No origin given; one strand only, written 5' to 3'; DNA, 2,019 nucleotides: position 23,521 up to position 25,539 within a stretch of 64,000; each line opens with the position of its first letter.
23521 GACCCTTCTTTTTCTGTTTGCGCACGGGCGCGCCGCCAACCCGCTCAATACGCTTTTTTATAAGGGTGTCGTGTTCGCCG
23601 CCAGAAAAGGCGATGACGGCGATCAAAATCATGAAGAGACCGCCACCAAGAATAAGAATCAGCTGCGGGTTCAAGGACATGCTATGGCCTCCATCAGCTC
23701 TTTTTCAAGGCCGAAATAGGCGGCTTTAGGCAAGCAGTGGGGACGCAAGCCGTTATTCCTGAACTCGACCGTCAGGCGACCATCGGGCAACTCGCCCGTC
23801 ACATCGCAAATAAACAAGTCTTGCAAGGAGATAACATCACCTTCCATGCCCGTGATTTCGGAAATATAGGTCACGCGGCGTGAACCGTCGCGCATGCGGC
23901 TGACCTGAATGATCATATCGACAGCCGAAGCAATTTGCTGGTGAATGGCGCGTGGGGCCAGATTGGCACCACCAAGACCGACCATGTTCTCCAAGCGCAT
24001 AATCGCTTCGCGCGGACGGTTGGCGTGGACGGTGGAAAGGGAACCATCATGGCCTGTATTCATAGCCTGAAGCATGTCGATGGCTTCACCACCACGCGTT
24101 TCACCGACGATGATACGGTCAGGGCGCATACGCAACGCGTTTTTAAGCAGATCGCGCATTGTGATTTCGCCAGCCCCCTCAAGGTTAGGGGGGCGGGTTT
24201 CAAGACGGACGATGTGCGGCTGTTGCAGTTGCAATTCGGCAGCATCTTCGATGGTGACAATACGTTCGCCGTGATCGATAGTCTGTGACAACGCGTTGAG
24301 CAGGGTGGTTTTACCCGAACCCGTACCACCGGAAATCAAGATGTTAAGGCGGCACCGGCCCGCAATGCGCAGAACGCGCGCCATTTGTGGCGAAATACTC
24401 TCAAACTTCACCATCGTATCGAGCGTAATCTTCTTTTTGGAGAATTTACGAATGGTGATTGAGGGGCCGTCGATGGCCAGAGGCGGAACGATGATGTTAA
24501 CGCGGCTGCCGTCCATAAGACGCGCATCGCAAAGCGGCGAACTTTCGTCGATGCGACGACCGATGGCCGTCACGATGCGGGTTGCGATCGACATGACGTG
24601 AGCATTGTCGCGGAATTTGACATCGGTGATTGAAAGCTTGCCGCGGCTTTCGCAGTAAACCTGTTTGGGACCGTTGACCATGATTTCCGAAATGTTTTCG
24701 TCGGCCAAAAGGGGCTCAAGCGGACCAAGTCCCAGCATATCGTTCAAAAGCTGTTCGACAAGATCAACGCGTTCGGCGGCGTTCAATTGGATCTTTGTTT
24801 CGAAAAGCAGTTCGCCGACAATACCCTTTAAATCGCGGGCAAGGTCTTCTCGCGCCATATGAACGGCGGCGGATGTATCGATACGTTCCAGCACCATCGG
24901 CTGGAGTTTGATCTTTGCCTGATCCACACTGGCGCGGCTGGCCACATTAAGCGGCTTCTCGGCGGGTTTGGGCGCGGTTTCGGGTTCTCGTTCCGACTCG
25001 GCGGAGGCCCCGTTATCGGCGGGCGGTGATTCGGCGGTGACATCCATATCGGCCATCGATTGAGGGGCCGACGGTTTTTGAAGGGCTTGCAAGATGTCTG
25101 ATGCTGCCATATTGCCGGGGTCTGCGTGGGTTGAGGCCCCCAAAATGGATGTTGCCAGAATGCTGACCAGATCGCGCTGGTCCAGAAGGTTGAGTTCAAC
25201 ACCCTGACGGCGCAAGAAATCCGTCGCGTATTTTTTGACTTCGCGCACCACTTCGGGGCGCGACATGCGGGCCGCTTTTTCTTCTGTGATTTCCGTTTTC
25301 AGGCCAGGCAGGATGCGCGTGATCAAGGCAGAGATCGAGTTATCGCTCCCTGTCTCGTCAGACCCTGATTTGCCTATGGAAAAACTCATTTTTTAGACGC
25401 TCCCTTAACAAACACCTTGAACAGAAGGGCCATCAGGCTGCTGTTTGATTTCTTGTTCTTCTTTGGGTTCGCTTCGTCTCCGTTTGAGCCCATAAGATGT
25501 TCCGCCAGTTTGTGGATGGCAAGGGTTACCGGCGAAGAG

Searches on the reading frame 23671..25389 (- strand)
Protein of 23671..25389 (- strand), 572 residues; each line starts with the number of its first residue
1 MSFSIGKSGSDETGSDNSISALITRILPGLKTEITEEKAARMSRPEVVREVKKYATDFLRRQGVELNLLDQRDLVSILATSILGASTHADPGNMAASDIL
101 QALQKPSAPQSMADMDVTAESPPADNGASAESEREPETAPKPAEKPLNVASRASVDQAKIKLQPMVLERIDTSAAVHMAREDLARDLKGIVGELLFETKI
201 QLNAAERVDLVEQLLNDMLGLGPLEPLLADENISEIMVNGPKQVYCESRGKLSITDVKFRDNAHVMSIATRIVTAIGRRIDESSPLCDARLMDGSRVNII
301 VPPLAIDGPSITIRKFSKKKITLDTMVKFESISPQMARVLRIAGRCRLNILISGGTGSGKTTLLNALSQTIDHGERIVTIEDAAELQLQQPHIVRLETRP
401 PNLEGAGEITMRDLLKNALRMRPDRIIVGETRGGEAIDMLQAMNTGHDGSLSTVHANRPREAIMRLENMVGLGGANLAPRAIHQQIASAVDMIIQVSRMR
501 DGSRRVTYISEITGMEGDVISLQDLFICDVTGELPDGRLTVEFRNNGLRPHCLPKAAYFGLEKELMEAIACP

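Call 8: search_protein_families(library=pfam, proteins=[window:23671-25389:-], max_evalue=0.01)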
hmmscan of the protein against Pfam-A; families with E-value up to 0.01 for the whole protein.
window:23671-25389:- (572 aa): 11 families
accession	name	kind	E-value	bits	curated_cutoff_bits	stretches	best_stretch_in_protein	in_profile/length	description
PF00437.27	T2SSE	-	4.2e-65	220.2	24.9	1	220-495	4-276/370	Type II/IV secretion system protein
PF13191.12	AAA_16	-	0.00022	22.2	32.6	1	343-386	21-63/167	AAA ATPase domain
PF13521.12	AAA_28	-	0.00043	21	27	1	350-386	2-34/164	AAA domain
PF07724.20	AAA_2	-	0.00043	20.8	27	1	348-427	4-79/166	AAA domain (Cdc48 subfamily)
PF13555.12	AAA_29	-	0.00071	19.7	27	1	349-369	24-44/61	P-loop containing region of AAA domain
PF06414.18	Zeta_toxin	-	0.0011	18.9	22.3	1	350-395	19-63/199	Zeta toxin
PF13476.12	AAA_23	-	0.0015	19.6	27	1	350-368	22-40/201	AAA domain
PF02492.25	cobW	-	0.0026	17.8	20.7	1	350-382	3-36/180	CobW/HypB/UreG, nucleotide-binding domain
PF00005.33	ABC_tran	-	0.0034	18.4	25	1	350-382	14-46/137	ABC transporter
PF13401.12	AAA_22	-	0.0051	17.6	27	0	349-398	7-41/130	AAA domain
PF01580.24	FtsK_SpoIIIE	-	0.0087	16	24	0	349-367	41-59/221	FtsK/SpoIIIE family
